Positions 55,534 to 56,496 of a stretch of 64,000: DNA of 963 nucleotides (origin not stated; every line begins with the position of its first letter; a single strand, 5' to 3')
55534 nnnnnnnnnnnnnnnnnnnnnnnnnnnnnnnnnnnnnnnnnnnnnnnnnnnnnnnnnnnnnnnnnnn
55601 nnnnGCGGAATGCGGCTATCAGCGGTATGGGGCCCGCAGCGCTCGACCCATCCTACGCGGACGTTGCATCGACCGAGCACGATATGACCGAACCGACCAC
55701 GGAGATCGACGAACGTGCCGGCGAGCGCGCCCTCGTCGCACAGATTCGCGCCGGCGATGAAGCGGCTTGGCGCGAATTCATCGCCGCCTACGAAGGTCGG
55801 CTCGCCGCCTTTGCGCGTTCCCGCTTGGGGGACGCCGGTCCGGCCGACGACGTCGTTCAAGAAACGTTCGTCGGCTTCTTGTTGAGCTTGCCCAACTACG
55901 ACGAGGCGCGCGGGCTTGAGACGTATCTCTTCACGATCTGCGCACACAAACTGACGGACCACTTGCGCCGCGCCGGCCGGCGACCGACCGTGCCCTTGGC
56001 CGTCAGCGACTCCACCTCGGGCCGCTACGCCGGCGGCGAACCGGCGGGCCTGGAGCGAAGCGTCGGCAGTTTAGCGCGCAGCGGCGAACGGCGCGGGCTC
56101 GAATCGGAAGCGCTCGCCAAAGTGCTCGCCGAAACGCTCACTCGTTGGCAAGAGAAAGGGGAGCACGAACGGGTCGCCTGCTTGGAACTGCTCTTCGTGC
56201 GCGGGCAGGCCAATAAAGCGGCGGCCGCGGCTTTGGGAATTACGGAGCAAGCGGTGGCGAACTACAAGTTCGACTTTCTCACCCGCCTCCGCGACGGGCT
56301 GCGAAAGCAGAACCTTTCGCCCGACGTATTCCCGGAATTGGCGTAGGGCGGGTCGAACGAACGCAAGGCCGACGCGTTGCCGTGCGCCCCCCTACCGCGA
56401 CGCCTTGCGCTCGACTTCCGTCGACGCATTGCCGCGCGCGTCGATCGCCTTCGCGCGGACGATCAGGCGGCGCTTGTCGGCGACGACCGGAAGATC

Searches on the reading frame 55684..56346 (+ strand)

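Call 64: search_protein_families(library=pfam, proteins=[window:55684-56346:+], max_evalue=0.001)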
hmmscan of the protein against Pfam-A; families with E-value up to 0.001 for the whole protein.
window:55684-56346:+ (220 aa): 2 families
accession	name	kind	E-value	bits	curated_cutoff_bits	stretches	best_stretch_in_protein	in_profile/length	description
PF04542.20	Sigma70_r2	-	6.8e-17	61.5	24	1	33-100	2-71/71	Sigma-70 region 2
PF07638.17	Sigma70_ECF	-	1.9e-05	25.1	21.1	0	17-99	7-96/185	ECF sigma factor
